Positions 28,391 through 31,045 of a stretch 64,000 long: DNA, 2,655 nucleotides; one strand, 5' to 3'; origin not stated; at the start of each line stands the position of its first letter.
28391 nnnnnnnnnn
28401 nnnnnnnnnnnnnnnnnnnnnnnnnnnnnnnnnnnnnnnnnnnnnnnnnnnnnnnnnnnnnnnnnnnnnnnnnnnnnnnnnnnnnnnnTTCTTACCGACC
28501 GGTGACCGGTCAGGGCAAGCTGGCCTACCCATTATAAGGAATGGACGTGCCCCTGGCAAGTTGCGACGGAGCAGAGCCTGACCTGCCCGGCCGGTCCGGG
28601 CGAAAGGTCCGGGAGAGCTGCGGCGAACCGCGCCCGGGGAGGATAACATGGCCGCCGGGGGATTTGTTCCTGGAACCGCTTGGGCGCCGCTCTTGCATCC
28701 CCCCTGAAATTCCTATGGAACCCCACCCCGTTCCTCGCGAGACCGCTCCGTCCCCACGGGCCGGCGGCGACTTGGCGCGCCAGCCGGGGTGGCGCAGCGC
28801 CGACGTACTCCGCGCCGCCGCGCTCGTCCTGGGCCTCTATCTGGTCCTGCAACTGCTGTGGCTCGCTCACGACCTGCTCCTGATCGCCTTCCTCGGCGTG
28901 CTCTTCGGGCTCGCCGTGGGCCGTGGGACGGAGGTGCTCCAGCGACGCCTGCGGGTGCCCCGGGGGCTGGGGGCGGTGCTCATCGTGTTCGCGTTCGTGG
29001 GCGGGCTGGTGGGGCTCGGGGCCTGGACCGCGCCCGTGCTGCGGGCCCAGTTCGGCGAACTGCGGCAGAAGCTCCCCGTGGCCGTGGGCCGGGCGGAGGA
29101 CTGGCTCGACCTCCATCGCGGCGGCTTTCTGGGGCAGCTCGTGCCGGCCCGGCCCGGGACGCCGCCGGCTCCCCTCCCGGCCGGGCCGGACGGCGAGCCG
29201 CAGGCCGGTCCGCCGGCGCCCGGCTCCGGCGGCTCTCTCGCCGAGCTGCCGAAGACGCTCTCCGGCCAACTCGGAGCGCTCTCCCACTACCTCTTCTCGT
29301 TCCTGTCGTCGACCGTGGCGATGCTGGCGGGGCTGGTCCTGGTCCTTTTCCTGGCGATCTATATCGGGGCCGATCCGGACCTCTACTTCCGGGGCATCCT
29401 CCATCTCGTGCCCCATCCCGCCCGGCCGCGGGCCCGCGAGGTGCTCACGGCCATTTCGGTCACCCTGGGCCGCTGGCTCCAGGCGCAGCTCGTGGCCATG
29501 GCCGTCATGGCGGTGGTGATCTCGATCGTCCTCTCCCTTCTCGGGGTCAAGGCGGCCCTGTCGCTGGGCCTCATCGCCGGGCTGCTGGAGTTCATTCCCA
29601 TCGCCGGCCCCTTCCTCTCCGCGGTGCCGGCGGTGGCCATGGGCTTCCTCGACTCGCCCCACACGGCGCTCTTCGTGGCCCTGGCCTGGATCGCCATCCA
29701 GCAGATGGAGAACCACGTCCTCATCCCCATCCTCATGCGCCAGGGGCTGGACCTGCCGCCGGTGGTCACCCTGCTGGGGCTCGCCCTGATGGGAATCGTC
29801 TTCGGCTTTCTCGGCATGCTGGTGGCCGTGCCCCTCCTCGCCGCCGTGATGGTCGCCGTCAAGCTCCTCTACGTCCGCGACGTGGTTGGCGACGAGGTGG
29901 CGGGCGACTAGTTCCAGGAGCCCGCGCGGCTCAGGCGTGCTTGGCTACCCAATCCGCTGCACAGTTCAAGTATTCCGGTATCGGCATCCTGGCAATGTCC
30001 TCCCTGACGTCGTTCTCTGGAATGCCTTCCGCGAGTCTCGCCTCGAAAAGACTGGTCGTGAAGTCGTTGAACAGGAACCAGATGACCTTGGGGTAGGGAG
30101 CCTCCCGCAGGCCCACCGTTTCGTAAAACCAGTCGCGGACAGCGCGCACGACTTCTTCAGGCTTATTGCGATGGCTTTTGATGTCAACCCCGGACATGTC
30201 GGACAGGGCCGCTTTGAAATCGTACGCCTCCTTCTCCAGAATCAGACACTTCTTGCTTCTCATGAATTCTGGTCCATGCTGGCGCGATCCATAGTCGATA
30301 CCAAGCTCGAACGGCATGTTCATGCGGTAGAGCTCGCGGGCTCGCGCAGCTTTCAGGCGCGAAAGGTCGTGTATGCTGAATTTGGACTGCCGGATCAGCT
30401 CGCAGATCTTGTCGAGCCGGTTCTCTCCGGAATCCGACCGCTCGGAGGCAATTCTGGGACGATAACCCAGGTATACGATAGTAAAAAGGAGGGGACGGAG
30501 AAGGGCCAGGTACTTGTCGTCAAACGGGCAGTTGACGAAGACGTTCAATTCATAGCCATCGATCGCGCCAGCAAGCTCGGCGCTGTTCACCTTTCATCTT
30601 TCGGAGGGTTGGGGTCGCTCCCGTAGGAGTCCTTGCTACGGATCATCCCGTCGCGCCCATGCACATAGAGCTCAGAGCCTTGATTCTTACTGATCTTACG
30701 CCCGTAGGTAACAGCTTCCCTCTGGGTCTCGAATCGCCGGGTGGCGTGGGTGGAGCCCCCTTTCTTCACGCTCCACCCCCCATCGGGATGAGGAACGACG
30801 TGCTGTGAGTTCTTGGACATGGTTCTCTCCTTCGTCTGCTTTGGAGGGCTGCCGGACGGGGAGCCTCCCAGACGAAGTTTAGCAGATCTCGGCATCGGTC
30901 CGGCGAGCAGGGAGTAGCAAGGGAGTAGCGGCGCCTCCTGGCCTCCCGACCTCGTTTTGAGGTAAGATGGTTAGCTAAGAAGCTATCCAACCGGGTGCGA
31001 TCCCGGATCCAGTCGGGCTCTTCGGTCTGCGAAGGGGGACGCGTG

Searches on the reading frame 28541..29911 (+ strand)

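Call 12: search_protein_families(library=pfam, proteins=[window:28541-29911:+], max_evalue=0.001)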
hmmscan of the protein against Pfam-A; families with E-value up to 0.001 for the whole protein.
window:28541-29911:+ (456 aa): 1 family
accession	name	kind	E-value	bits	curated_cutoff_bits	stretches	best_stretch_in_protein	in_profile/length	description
PF01594.21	AI-2E_transport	-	3.4e-51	174.8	34.3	2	236-441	118-324/327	AI-2E family transporter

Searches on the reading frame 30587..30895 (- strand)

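Call 12: search_protein_families(library=pfam, proteins=[window:30587-30895:-], max_evalue=0.001)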
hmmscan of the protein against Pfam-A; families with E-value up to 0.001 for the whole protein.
window:30587-30895:- (102 aa): 1 family
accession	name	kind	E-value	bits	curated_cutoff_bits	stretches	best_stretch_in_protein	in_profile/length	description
PF09954.14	DUF2188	-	8.4e-25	87.1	22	1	31-91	1-62/62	Uncharacterized protein conserved in bacteria (DUF2188)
